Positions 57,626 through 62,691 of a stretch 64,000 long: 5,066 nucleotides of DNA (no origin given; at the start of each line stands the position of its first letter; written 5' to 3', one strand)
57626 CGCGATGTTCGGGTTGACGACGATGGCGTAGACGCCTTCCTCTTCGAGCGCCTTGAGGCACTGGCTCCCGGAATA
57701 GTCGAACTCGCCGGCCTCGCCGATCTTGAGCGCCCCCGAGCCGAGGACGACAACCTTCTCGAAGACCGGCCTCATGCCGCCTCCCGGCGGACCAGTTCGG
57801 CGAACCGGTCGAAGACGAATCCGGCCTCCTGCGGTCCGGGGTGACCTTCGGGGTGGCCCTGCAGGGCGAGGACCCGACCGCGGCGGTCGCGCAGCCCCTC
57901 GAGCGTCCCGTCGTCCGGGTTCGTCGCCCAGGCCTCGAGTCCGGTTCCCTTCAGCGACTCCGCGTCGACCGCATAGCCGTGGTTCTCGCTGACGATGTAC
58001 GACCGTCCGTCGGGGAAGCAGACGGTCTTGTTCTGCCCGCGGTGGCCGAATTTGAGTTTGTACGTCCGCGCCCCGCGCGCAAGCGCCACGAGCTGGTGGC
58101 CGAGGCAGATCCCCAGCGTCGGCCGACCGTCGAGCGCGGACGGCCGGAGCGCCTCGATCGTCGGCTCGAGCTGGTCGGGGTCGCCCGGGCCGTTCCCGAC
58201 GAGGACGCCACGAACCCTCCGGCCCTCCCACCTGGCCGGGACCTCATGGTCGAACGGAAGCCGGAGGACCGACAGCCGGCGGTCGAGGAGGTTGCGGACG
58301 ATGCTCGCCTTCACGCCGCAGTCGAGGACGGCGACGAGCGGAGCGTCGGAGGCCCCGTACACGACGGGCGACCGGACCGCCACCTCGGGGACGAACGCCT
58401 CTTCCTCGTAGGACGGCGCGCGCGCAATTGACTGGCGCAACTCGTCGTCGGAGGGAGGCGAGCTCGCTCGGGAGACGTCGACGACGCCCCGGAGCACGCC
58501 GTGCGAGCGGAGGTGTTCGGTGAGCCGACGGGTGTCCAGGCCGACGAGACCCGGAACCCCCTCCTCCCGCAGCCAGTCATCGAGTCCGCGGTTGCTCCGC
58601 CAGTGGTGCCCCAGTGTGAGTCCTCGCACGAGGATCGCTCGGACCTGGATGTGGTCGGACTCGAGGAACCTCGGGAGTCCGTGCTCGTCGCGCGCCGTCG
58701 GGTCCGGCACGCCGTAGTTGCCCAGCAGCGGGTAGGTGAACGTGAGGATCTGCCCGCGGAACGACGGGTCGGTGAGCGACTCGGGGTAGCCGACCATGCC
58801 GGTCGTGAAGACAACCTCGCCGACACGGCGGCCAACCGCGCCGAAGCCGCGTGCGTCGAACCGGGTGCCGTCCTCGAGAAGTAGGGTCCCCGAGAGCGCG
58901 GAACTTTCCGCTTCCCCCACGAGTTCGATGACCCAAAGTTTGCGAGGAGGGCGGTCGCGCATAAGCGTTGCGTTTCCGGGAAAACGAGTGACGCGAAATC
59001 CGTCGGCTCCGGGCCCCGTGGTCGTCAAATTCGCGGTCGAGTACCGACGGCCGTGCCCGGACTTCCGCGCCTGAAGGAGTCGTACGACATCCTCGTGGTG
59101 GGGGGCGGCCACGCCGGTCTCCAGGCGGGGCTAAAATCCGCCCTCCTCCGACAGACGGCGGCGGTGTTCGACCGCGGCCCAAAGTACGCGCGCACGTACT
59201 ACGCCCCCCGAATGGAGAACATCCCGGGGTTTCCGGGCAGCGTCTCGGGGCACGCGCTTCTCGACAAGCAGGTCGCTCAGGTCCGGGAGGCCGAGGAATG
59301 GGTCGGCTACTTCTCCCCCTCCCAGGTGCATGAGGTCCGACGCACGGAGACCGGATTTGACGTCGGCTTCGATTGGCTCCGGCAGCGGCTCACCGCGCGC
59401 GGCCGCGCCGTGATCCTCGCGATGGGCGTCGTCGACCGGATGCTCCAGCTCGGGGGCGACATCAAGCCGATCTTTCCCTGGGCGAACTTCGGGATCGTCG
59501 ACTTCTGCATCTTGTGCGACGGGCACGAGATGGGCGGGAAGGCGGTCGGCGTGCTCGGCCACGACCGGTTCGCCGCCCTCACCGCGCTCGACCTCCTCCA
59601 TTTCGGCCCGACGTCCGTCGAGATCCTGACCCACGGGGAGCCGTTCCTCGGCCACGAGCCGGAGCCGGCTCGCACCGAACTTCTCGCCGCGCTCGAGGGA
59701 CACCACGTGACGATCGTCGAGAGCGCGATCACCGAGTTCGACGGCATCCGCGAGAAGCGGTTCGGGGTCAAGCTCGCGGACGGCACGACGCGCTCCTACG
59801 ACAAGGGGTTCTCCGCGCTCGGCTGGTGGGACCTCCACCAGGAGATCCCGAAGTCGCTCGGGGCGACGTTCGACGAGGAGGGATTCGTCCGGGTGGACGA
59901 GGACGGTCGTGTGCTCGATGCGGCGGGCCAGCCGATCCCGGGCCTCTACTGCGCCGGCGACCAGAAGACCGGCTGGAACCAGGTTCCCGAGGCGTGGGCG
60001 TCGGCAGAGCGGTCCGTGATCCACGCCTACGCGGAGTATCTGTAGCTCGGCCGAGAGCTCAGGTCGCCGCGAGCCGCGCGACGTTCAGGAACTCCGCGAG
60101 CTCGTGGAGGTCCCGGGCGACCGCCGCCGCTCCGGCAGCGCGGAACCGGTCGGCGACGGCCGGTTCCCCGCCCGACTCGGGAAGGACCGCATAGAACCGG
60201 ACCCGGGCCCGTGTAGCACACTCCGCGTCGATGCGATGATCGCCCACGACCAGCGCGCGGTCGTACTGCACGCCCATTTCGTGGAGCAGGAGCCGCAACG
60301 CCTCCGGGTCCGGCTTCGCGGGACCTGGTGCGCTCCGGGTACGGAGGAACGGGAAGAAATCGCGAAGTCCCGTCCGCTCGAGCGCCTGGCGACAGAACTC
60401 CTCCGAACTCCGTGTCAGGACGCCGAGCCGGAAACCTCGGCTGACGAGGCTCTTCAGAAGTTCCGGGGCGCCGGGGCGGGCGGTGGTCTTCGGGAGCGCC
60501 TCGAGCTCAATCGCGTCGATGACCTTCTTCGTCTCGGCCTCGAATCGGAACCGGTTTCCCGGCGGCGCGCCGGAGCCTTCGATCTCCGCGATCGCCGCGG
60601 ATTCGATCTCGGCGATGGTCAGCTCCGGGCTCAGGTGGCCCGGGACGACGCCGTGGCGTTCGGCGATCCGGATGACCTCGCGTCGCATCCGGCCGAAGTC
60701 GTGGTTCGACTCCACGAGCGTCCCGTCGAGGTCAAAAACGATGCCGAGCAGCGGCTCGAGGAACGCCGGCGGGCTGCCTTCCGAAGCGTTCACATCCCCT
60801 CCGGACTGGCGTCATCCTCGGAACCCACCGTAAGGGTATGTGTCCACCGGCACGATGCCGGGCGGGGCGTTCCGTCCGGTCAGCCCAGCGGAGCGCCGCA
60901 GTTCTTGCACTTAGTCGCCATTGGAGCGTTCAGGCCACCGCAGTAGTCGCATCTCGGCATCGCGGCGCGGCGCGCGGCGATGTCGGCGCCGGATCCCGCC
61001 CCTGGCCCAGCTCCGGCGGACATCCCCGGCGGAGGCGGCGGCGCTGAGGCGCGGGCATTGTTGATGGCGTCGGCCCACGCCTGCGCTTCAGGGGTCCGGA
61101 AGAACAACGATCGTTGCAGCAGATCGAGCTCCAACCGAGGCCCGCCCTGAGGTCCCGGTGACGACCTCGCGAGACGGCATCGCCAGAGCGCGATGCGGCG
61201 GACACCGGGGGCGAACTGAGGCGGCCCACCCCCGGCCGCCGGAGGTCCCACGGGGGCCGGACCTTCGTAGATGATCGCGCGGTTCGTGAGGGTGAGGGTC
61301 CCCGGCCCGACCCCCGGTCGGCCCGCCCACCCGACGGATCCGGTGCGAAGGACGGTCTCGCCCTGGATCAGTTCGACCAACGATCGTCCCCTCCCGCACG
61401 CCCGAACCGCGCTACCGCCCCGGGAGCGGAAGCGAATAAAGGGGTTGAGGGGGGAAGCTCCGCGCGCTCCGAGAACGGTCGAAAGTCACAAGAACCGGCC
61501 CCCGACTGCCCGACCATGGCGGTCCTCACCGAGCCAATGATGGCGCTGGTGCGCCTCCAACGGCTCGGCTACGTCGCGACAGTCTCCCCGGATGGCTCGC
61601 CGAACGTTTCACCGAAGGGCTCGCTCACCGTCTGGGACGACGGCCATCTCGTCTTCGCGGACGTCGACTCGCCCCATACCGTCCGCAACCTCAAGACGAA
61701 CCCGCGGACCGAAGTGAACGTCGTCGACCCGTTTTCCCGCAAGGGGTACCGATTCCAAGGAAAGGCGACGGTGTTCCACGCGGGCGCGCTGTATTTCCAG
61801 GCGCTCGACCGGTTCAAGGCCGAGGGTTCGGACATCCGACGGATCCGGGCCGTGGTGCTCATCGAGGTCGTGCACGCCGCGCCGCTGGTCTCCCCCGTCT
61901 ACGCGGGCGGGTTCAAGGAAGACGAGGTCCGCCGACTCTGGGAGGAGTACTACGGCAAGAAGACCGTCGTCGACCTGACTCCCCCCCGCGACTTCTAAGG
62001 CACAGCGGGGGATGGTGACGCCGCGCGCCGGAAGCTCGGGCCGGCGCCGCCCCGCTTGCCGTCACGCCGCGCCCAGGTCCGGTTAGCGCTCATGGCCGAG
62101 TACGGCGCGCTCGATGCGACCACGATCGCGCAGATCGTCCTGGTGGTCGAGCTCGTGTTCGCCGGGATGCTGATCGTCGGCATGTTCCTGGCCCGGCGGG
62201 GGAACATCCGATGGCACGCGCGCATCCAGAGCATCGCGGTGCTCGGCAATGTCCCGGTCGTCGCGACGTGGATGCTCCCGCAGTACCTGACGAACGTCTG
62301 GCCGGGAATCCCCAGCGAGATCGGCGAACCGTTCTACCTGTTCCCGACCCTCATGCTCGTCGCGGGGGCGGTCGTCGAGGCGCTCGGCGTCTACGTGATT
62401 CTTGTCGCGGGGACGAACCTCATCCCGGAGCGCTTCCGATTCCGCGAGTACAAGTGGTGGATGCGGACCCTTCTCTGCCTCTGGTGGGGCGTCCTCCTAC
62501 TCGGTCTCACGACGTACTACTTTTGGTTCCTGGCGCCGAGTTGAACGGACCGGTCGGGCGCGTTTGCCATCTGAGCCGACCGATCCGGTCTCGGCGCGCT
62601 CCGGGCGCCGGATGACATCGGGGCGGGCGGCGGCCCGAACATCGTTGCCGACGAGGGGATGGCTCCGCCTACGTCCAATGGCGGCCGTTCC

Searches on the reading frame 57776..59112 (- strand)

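Call 80: search_protein_families(library=pfam, proteins=[window:57776-59112:-], max_evalue=0.001)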
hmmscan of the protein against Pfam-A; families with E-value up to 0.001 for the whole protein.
window:57776-59112:- (445 aa): 3 families
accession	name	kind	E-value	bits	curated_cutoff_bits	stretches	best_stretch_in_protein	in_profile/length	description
PF00988.28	CPSase_sm_chain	-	4.8e-42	143.2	27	1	77-211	1-126/126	Carbamoyl-phosphate synthase small chain, CPSase domain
PF00117.34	GATase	-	6e-36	124.3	22.8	1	262-439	2-189/190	Glutamine amidotransferase class-I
PF07722.19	Peptidase_C26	-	0.00031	21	20.5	0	328-351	104-127/219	Peptidase C26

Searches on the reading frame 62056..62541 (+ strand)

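Call 79: search_protein_families(library=pfam, proteins=[window:62056-62541:+], max_evalue=0.01)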
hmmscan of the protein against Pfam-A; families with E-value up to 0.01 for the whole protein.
window:62056-62541:+ (162 aa): 1 family
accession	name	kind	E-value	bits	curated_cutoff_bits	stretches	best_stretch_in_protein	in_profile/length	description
PF04238.17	DUF420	-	1.8e-07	32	30.5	1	25-156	2-129/130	Protein of unknown function (DUF420)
